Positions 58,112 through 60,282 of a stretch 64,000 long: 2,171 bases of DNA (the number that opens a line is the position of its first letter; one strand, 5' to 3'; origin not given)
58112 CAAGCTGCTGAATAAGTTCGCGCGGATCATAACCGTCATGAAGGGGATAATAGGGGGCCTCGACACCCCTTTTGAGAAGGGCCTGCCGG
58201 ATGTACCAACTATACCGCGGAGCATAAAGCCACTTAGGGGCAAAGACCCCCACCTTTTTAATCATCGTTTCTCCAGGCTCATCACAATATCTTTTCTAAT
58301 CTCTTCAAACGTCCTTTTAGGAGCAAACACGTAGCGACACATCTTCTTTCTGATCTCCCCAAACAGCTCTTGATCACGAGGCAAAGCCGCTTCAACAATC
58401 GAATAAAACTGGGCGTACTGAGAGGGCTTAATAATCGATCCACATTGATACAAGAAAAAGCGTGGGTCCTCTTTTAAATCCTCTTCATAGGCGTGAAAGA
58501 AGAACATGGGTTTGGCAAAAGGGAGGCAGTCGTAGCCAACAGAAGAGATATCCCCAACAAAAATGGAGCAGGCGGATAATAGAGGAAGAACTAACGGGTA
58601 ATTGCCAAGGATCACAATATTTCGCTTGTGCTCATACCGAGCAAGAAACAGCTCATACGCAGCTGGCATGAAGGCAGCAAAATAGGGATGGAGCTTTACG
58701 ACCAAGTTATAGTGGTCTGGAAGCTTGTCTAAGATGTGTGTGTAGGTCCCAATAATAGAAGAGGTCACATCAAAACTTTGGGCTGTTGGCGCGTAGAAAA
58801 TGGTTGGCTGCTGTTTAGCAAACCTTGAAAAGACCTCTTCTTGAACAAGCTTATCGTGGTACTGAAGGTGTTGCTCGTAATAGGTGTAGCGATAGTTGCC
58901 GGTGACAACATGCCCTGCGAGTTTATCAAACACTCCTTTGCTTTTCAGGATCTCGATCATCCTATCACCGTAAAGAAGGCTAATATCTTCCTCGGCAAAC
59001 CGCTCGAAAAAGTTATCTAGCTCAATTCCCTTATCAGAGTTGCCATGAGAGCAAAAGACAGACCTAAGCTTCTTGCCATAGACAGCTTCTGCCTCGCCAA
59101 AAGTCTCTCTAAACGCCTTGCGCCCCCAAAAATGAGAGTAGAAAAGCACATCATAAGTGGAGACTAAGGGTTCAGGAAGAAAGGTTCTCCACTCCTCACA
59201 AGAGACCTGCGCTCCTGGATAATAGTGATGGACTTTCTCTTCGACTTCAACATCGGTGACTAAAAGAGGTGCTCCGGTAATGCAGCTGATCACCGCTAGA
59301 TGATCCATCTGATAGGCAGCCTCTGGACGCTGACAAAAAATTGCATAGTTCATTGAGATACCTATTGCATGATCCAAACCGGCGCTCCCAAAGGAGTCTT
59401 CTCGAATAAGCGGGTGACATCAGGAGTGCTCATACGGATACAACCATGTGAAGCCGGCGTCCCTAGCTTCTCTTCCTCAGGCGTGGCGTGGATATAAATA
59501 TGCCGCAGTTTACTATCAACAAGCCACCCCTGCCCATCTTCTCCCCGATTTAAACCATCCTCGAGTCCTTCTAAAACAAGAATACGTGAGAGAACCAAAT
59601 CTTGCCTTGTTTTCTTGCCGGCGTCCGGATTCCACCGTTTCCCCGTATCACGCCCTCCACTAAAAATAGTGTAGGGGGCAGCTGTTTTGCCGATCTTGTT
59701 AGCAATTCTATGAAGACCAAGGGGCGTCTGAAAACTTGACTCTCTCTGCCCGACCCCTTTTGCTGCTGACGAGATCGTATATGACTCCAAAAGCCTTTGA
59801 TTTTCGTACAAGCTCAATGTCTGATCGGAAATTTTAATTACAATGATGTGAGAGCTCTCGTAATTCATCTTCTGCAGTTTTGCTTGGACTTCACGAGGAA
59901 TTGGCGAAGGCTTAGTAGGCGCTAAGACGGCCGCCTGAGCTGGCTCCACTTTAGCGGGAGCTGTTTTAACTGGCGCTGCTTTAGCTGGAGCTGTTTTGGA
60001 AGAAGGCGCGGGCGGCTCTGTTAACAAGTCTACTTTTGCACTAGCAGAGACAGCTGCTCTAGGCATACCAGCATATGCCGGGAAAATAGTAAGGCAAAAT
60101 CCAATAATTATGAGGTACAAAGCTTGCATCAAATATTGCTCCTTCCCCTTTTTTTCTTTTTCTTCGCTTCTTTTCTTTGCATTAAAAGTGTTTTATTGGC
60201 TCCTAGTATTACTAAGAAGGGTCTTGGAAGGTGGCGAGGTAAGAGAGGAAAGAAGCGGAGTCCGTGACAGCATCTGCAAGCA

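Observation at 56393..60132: L,D-transpeptidase / TagF-like / CgeB-like operon next to gmhA: possible cell-wall-linked glycopolymer system in a chlamydia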

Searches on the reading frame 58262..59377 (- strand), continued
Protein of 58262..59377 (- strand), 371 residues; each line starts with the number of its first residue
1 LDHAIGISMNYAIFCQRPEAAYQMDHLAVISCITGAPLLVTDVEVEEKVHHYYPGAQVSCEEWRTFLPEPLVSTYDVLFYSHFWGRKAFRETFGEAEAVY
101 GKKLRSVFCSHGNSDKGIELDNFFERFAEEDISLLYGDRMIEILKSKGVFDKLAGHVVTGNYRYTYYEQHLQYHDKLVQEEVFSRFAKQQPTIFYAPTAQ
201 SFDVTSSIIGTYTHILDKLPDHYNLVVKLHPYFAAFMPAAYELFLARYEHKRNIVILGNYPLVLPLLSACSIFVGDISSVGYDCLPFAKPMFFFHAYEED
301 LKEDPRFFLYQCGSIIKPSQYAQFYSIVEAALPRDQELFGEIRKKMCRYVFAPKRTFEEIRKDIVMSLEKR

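Call 88: find_encoding_contigs(protein=P0004, flank=8000, max_places=2)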
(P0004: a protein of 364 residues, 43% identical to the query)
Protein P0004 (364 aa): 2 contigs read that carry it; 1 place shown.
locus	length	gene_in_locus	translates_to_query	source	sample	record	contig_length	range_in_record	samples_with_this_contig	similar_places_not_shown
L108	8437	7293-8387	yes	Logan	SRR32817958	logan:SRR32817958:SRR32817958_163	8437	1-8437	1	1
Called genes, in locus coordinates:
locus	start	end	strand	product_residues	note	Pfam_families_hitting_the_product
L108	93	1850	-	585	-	PF01368:DHH, PF02272:DHHA1, PF17768:RecJ_OB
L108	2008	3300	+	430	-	PF03952:Enolase_N, PF00113:Enolase_C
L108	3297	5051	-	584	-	PF02129:Peptidase_S15 (weak), PF12146:Hydrolase_4 (weak)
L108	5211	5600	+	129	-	-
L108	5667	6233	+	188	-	-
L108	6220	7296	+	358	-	PF00217:ATP-gua_Ptrans, PF27454:McsB_C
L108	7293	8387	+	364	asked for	PF04464:Glyphos_transf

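Call 97: find_related_loci(query=A1, collection=metagenome_contigs, flank=6000)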
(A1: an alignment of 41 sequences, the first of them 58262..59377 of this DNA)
Query A1 (371 aa) in metagenome_contigs; peptide patterns used: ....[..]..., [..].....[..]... (x = any residue, [..] = any of these).
383 stretches matched a pattern; 349 encode a relative of the query (tblastn E <= 1e-3); the best 80 are kept; 80 distinct loci.
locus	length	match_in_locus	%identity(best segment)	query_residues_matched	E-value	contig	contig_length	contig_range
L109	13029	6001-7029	44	24-370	2e-95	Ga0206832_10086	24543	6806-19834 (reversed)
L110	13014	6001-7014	44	24-365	2e-93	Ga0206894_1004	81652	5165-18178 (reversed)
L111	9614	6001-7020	43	24-367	7e-93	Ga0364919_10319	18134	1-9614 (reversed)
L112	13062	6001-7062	41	6-369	2e-92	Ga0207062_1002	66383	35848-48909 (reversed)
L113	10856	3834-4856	42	25-369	1e-90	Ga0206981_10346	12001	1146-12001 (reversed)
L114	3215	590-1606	43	25-367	2e-92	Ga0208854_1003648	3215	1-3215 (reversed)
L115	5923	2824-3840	43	25-367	6e-91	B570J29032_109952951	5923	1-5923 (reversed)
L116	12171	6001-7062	41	10-367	2e-90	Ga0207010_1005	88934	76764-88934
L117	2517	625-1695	40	3-370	2e-93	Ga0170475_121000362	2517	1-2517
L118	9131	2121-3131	42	25-365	2e-90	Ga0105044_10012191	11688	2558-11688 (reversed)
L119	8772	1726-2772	40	6-365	8e-90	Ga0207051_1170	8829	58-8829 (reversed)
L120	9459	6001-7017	43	25-367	2e-89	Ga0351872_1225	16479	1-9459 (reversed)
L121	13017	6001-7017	43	25-367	3e-89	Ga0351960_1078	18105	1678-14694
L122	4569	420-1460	39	25-367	2e-86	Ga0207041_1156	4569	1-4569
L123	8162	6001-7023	39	20-364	2e-85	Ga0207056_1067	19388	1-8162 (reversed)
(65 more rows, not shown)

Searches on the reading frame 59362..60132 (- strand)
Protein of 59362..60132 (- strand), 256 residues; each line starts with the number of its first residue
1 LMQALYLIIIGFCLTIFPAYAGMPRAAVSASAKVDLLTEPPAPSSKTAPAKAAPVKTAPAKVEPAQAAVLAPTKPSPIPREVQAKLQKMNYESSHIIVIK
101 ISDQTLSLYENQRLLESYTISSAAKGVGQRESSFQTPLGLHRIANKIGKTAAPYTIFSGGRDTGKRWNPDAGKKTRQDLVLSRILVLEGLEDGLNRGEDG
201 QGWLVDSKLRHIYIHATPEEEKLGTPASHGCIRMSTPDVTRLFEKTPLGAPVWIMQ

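Call 3: search_protein_families(library=pfam, proteins=[window:59362-60132:-], max_evalue=1)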
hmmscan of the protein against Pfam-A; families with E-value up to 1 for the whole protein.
window:59362-60132:- (256 aa): 1 family
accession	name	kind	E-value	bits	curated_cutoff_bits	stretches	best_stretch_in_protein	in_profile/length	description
PF03734.19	YkuD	-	1.8e-24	87.4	23.4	1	95-254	2-146/146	L,D-transpeptidase catalytic domain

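Call 4: search_protein_families(library=ncbifam, proteins=[window:59362-60132:-], max_evalue=1)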
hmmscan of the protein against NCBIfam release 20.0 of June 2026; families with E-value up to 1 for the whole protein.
window:59362-60132:- (256 aa): 8 families
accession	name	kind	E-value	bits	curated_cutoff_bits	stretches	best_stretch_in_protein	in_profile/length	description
NF040925.1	LD_carbox_ElsL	exception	3.5e-36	124.5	270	1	97-254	8-158/164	cell wall-recycling L,D-carboxypeptidase ElsL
NF004785.0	PRK06132.1-2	subfamily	1.3e-05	24.6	169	1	224-254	141-171/353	hypothetical protein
NF047955.1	TransPepLdtE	equivalog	2.9e-05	23.4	480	1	213-255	191-233/322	L,D-transpeptidase LdtE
NF004786.0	PRK06132.1-3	equivalog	0.00014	20.7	329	1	225-254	109-138/418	hypothetical protein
NF007612.0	PRK10260.1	equivalog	0.00051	19.2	583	1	212-253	191-232/306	L,D-transpeptidase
NF009120.0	PRK12472.1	subfamily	0.0021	16.9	369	1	224-253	132-161/508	hypothetical protein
NF007563.0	PRK10190.1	equivalog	0.0091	15.2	517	1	213-255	189-231/310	L,D-transpeptidase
NF050153.2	Rv3852_fam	equivalog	0.35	11.4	100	1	38-86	31-81/145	Rv3852 family protein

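Call 30: find_homologous_proteins(query=window:59362-60132:-)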
Query window:59362-60132:- (256 aa): 236 proteins with E <= 0.001 among 1191 candidates; the best 120 are listed.
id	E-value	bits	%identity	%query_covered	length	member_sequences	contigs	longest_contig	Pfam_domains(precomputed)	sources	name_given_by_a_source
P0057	1.7e-156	537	96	100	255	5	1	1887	PF03734.20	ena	-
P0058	3.4e-53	199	57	62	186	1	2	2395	PF03734.20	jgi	jgi:UDP-N-acetylmuramate--alanine ligase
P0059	7.9e-47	178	50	69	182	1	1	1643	PF03734.20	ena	-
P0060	1.9e-45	174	48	69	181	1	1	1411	PF03734.20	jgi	jgi:hypothetical protein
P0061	9.9e-45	171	53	64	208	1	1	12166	PF03734.20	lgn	-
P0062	1.3e-43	168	49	69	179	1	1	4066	PF03734.20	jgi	jgi:L,D-transpeptidase-like protein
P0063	4.9e-43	166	53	63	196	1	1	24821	PF03734.20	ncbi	-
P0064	5.4e-43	166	53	63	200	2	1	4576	PF03734.20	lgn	-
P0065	1.3e-42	164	53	62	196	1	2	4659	PF03734.20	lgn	-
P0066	2.9e-40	157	44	76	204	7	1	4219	PF03734.20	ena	-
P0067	8.1e-40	155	45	71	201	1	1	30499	PF03734.20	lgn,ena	-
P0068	4.9e-39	153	44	78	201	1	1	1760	PF03734.20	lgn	-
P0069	6.3e-35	139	50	64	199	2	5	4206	PF03734.20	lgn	-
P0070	7.9e-35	139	50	63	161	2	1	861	PF03734.20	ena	-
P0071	2.8e-34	137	46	66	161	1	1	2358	PF03734.20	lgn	-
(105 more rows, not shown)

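Call 32: find_encoding_contigs(protein=P0063, flank=6000, max_places=2)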
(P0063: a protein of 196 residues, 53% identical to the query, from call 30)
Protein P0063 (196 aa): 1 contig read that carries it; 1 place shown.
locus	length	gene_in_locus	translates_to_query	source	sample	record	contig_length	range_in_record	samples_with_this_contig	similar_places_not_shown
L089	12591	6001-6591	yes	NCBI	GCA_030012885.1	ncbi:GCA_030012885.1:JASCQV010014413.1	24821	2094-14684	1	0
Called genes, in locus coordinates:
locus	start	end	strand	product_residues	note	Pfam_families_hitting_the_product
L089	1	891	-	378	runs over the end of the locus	PF02684:LpxB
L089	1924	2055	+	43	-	-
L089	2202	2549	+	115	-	-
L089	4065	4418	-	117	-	-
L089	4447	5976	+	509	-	PF10150:RNase_E_G, PF20833:RNase_E_G_Thio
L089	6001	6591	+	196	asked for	PF03734:YkuD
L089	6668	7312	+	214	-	PF04199:Cyclase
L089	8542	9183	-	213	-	-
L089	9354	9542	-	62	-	-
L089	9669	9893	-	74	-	-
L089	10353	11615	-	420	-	PF01743:PolyA_pol, PF12627:PolyA_pol_RNAbd, PF12626:PolyA_pol_arg_C (weak)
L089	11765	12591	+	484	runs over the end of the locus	PF02878:PGM_PMM_I, PF02879:PGM_PMM_II, PF02880:PGM_PMM_III, PF00408:PGM_PMM_IV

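Call 33: find_encoding_contigs(protein=P0061, flank=6000, max_places=2)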
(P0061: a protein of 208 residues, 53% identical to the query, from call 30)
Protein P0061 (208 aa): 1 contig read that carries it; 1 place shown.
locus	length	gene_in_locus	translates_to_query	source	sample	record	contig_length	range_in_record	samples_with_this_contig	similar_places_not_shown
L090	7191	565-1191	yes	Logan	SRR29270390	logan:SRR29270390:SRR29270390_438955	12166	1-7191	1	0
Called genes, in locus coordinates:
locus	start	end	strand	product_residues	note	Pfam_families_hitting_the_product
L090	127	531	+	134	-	-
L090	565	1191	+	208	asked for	PF03734:YkuD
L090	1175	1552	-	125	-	-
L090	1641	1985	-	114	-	-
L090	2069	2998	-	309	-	PF00535:Glycos_transf_2, PF13641:Glyco_tranf_2_3 (weak)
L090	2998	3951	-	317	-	PF01370:Epimerase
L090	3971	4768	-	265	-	PF00483:NTP_transferase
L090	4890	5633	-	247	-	-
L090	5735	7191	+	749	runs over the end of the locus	PF00027:cNMP_binding, PF24179:NTE_Ploop, PF01734:Patatin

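Call 34: find_encoding_contigs(protein=P0067, flank=6000, max_places=2)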
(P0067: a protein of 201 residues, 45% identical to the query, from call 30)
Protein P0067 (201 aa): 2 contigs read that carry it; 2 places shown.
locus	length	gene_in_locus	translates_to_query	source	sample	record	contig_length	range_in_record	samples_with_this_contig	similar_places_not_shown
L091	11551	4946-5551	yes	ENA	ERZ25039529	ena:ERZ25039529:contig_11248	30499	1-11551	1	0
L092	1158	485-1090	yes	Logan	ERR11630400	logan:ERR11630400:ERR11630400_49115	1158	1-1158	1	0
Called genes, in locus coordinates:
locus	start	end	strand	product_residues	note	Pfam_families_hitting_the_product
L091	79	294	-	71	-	-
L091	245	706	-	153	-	-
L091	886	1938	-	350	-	PF01370:Epimerase, PF04321:RmlD_sub_bind (weak), PF07993:NAD_binding_4 (faint), PF16363:GDP_Man_Dehyd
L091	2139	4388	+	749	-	-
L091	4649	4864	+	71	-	PF00313:CSD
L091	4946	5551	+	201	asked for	PF03734:YkuD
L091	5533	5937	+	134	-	PF01938:TRAM (weak), PF21579:PabTrmU54_TRAM_dom (weak)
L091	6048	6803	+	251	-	PF05175:MTS, PF05958:tRNA_U5-meth_tr, PF03602:Cons_hypoth95 (weak), PF09445:Methyltransf_15 (weak), PF13649:Methyltransf_25, PF13847:Methyltransf_31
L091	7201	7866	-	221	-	PF00924:MS_channel_2nd, PF21082:MS_channel_3rd (weak)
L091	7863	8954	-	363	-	-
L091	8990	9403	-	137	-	-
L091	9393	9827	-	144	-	-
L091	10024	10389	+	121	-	PF00239:Resolvase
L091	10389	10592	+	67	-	-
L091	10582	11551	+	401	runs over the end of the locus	PF12323:HTH_OrfB_IS605, PF01385:OrfB_IS605, PF07282:Cas12f1-like_TNB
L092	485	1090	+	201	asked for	PF03734:YkuD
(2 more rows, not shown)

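Call 37: search_solved_structures(query=window:59362-60132:-, max_evalue=0.01, show_alignments=2)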
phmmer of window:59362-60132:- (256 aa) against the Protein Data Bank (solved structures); distinct sequences matched with E-value up to 0.01: 7.
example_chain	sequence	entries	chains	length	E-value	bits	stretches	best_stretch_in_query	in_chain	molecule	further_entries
2mtz_A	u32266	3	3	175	0.00021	24.5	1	197-254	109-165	Putative L,D-transpeptidase YkuD | L, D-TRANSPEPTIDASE YKUD | PUTATIVE L, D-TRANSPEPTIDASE YKUD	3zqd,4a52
1y7m_A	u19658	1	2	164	0.00055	23.1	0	198-254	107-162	hypothetical protein BSU14040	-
4a1i_A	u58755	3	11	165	0.00057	23.1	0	198-254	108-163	PUTATIVE L, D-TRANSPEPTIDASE YKUD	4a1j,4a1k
6v45_A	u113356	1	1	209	0.0013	21.9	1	207-254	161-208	Probable carnitine operon oxidoreductase caia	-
4xxt_A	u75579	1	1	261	0.0028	20.8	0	222-254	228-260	Fusion of predicted Zn-dependent amidase/peptidase (Cell wall hydrolase/DD-carboxypeptidas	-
4lzh_A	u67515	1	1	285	0.004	20.3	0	213-253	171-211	L,D-transpeptidase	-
9tyw_A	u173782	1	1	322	0.0067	19.6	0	213-254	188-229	L,D-TPase catalytic domain-containing protein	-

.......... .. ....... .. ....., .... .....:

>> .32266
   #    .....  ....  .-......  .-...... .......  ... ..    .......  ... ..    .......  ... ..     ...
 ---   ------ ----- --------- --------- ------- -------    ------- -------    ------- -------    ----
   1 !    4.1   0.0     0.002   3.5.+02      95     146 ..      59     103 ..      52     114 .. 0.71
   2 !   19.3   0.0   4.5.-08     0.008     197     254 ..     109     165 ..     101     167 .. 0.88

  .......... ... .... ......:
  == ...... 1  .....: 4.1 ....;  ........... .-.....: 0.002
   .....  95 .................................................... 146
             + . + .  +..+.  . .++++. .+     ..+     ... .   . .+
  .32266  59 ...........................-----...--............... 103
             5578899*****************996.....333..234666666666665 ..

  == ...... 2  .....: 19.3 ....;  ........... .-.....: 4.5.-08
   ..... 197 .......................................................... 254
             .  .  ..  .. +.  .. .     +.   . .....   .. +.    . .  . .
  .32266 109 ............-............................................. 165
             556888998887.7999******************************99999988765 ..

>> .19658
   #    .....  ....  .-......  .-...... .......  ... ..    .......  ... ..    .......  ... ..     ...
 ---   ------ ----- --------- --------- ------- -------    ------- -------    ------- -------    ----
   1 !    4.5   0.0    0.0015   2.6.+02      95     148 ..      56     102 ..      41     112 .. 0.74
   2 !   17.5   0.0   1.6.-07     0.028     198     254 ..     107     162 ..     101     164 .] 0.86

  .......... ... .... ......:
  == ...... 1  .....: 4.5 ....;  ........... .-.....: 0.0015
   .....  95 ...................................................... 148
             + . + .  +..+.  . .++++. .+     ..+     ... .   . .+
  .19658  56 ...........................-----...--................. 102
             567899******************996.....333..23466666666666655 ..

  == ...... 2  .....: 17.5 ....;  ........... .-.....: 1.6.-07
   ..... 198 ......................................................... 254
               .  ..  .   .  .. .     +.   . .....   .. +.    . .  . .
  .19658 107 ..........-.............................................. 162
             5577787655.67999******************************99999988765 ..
